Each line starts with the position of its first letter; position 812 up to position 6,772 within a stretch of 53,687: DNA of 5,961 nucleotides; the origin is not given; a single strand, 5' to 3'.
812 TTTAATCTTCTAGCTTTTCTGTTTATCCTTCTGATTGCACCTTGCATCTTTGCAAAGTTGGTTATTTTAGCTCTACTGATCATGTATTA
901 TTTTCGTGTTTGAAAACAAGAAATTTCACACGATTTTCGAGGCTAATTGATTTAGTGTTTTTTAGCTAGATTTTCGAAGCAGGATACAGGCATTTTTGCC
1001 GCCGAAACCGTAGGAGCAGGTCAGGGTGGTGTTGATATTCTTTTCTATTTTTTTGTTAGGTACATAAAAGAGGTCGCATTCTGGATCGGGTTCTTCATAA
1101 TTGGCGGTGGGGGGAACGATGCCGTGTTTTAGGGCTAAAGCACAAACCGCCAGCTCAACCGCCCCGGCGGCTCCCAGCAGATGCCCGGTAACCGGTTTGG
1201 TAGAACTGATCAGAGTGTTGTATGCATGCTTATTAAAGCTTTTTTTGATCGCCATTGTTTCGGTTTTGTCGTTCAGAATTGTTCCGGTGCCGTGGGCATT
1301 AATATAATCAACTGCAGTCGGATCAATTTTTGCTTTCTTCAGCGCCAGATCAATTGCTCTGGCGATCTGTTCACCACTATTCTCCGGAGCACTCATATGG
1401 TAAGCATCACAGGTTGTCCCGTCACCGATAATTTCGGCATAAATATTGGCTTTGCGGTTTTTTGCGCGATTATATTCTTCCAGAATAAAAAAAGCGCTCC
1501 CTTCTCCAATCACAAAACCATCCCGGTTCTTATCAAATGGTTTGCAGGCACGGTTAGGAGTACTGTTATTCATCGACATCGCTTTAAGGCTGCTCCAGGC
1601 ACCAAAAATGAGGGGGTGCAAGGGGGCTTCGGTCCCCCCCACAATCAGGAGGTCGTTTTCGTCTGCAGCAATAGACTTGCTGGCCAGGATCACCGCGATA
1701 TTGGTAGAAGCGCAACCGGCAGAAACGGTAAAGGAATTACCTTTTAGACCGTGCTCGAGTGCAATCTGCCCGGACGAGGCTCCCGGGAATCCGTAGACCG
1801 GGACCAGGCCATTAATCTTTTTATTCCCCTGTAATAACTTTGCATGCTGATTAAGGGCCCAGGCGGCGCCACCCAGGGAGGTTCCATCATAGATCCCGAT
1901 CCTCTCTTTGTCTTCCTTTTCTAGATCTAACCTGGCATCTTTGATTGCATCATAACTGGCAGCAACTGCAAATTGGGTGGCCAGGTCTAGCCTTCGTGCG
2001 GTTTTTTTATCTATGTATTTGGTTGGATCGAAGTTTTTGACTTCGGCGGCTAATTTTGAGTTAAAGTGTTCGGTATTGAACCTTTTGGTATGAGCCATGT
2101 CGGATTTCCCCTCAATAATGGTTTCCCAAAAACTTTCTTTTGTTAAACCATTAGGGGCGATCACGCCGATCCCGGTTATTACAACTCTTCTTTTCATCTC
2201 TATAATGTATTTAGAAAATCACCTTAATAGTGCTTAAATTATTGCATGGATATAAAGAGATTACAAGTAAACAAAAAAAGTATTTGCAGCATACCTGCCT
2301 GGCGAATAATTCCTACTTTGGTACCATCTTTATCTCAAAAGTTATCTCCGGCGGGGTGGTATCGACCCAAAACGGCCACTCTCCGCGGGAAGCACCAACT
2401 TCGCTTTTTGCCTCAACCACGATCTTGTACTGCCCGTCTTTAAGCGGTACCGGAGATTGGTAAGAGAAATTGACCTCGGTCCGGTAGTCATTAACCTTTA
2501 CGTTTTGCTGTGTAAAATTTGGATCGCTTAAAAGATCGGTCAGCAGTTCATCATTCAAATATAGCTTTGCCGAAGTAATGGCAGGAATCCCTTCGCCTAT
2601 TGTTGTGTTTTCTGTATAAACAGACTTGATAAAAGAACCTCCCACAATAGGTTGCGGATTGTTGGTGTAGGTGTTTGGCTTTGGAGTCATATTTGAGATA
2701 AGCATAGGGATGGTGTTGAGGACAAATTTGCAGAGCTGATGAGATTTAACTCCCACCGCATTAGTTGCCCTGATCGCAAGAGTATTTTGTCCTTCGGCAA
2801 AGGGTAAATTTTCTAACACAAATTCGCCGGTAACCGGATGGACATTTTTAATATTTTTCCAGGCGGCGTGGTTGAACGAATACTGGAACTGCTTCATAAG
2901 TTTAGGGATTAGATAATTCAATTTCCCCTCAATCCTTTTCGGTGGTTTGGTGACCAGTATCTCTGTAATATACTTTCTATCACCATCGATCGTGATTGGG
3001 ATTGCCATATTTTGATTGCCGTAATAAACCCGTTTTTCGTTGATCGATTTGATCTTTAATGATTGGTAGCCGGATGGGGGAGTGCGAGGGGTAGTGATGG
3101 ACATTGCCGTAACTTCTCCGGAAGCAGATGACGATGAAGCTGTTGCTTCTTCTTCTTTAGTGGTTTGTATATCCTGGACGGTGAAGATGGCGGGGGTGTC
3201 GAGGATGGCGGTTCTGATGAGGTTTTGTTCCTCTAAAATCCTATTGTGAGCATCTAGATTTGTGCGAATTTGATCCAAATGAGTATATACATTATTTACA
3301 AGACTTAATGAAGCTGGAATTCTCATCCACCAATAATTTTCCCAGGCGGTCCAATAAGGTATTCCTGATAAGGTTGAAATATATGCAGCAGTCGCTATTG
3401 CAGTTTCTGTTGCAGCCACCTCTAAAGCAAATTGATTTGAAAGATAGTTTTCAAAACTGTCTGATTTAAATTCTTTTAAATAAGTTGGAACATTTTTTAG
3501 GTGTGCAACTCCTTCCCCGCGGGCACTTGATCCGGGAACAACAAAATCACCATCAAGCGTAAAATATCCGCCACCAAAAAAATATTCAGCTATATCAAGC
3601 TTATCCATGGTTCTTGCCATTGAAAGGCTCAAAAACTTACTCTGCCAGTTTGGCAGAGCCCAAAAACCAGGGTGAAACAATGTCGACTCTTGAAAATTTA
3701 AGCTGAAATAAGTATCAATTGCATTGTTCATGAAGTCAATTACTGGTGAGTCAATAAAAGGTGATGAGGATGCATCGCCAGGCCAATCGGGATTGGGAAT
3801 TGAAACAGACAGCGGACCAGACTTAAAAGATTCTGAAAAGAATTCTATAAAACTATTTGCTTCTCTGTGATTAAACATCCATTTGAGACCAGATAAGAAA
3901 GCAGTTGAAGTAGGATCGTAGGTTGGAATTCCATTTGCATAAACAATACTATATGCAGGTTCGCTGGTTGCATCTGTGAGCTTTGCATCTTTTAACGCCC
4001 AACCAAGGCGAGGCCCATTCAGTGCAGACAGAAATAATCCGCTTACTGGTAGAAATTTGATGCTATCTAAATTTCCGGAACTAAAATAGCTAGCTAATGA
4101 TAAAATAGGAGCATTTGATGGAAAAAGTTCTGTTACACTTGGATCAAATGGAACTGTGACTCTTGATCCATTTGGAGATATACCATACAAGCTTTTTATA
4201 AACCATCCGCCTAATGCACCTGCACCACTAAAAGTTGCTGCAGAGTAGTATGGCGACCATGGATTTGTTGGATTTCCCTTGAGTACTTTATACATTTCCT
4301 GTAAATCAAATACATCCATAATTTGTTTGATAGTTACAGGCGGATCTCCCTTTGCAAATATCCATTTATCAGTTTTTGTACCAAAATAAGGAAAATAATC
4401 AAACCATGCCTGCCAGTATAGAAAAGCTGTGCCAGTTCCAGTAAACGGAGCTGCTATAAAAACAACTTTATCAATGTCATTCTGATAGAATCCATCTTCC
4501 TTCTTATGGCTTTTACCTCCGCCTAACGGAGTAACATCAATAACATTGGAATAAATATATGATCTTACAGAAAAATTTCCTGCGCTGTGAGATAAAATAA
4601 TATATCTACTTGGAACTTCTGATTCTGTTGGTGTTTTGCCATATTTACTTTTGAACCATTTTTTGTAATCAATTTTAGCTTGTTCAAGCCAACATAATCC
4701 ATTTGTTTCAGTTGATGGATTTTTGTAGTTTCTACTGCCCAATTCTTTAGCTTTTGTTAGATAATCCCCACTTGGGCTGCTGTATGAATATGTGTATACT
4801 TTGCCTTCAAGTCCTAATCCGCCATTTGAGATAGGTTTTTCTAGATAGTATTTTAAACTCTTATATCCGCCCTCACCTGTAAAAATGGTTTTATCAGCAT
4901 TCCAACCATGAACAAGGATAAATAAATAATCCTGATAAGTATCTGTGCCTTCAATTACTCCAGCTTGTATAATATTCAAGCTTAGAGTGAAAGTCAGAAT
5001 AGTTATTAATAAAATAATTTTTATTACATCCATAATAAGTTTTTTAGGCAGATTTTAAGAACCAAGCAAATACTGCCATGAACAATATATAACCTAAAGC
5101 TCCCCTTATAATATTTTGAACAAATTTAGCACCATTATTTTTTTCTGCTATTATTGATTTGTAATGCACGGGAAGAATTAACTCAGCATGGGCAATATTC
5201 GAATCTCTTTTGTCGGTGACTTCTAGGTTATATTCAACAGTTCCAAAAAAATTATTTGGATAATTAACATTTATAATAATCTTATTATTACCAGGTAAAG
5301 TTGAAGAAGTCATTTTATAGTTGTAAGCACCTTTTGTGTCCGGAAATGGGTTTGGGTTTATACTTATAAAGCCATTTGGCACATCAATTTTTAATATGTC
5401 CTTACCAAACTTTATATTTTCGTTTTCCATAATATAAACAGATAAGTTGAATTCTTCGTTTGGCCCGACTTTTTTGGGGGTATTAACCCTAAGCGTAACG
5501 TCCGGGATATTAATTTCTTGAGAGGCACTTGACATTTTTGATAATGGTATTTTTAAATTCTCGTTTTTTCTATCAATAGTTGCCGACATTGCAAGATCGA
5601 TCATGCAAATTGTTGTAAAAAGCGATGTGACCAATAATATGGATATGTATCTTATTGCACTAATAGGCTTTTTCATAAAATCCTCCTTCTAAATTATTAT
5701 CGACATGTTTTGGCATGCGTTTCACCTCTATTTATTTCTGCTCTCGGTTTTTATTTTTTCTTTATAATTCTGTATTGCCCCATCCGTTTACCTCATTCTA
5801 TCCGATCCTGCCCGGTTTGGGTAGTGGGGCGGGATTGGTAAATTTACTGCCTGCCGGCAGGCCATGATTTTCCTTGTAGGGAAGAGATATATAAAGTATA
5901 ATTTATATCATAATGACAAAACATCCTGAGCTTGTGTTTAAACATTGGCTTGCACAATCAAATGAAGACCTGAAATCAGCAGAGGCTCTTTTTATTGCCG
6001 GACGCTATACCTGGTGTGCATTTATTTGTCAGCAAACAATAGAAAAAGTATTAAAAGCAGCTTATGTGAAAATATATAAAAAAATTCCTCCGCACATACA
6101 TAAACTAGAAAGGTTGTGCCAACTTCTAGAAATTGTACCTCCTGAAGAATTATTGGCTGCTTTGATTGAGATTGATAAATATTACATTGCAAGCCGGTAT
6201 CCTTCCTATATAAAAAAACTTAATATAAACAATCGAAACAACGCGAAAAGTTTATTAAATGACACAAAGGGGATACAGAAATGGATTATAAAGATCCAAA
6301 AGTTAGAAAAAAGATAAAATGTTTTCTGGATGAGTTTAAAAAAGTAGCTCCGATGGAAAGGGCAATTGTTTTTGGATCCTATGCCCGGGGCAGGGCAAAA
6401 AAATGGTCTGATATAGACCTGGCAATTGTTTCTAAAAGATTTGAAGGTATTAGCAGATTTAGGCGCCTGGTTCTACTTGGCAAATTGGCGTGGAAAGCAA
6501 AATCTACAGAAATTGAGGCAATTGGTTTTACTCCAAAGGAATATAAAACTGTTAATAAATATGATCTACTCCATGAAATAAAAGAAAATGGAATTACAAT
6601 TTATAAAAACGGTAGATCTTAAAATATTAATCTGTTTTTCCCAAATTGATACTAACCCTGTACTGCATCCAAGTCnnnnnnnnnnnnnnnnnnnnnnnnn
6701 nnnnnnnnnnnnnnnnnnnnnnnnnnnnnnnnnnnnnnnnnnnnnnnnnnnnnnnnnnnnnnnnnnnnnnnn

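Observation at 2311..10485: Polymorphic cassette array of exported lipase-like enzymes with variable N-terminus and constant C-terminus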

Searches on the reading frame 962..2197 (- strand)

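Call 82: search_protein_families(library=pfam, proteins=[window:962-2197:-], max_evalue=0.001)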
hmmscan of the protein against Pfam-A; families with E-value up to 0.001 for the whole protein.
window:962-2197:- (411 aa): 3 families
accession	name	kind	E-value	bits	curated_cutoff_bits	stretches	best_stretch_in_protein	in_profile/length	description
PF00109.32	ketoacyl-synt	-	8.6e-47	160.3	20.8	1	3-244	2-251/252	Beta-ketoacyl synthase, N-terminal domain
PF02801.28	Ketoacyl-synt_C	-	8e-39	132.8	20.8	1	253-368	1-119/119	Beta-ketoacyl synthase, C-terminal domain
PF00108.29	Thiolase_N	-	4.1e-05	23.5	26.4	0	144-190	65-113/260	Thiolase, N-terminal domain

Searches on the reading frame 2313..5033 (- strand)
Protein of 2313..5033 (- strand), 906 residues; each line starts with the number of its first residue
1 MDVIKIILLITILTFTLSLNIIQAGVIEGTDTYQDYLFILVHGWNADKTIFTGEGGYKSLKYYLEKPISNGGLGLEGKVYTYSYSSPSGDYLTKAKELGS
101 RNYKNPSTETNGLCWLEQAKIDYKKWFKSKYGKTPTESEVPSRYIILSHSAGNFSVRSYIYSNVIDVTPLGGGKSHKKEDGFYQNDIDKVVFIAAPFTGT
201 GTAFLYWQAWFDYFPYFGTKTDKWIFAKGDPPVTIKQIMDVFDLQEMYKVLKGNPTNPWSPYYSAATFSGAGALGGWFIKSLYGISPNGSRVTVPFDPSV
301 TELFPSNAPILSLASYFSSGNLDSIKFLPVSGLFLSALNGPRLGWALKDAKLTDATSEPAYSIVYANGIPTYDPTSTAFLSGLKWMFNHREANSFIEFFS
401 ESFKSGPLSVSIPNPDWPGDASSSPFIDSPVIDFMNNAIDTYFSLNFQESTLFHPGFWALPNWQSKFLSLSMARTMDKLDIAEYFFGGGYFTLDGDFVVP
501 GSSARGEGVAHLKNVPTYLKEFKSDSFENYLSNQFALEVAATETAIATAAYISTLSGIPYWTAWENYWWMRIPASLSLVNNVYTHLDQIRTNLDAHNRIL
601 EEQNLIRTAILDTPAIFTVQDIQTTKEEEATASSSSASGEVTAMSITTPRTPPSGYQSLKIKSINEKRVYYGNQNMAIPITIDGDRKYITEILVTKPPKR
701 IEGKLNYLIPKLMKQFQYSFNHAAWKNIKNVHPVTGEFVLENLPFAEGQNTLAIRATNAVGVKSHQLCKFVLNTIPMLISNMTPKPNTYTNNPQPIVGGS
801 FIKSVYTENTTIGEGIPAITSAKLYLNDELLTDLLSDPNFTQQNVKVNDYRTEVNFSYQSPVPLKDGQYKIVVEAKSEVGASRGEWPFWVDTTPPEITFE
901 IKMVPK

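Call 4: search_protein_families(library=pfam, proteins=[window:2313-5033:-], max_evalue=0.01)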
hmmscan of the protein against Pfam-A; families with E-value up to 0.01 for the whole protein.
window:2313-5033:- (906 aa): 1 family
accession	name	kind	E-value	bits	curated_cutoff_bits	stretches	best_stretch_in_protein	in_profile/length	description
PF19077.6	Big_13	-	0.009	16.9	27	0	851-892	59-102/102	Bacterial Ig-like domain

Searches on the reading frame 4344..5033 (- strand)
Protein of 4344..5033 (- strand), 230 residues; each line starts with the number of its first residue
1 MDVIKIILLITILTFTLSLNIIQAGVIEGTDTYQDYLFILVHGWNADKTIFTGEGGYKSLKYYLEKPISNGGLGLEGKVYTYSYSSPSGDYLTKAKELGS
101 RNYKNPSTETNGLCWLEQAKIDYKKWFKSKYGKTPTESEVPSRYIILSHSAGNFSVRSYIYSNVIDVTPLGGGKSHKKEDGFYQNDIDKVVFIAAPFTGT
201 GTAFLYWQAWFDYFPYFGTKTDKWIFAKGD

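Call 27: search_protein_families(library=pfam, proteins=[window:4344-5033:-], max_evalue=1)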
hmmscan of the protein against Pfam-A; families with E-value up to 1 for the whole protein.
seq(230 aa): 1 family
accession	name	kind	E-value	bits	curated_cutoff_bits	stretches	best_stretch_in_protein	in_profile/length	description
PF18107.7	HTH_ABP1_N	-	0.069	13.3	22.5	1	122-141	28-47/61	Fission yeast centromere protein N-terminal domain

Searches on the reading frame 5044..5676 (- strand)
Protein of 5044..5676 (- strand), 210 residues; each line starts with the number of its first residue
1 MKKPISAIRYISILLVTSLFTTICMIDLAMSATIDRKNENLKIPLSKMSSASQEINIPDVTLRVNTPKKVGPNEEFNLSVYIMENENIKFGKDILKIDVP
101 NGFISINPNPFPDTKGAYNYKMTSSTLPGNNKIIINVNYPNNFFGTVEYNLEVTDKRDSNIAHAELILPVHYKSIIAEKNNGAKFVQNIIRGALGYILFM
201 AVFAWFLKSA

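Call 4: search_protein_families(library=pfam, proteins=[window:5044-5676:-], max_evalue=0.01)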
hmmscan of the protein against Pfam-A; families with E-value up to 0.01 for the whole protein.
window:5044-5676:- (210 aa): 0 families

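Call 81: find_homologous_proteins(query=window:5044-5676:-, max_evalue=0.001)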
Query window:5044-5676:- (210 aa): 1 proteins with E <= 0.001 among 77 candidates.
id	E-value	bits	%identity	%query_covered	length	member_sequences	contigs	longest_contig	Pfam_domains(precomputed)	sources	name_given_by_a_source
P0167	5.5e-132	456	100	100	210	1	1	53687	-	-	-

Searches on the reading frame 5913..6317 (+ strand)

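Call 4: search_protein_families(library=pfam, proteins=[window:5913-6317:+], max_evalue=0.01)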
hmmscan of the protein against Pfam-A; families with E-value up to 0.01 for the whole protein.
window:5913-6317:+ (134 aa): 1 family
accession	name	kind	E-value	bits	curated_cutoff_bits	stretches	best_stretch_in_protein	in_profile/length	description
PF05168.19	HEPN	-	9.5e-25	87.5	22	1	10-127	2-115/117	HEPN domain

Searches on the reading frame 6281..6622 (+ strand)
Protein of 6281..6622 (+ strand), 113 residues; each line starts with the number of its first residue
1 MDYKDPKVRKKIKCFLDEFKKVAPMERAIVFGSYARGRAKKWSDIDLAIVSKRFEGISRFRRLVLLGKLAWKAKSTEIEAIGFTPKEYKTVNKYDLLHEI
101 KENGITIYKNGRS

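Call 4: search_protein_families(library=pfam, proteins=[window:6281-6622:+], max_evalue=0.01)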
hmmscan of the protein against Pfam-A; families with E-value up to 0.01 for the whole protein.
window:6281-6622:+ (113 aa): 4 families
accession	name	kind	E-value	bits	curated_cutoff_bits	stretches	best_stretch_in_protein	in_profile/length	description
PF01909.29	NTP_transf_2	-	2e-11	44.5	21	1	15-78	4-69/93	Nucleotidyltransferase domain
PF18765.7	Polbeta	-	1.2e-10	41.9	26.9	1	11-110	2-90/93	Polymerase beta, Nucleotidyltransferase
PF22600.2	MTPAP-like_central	-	0.0016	18.9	27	1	17-71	31-85/139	Poly(A) RNA polymerase, mitochondrial-like, central palm domain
PF14792.12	DNA_pol_B_palm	-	0.007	17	25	1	13-58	12-56/113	DNA polymerase beta palm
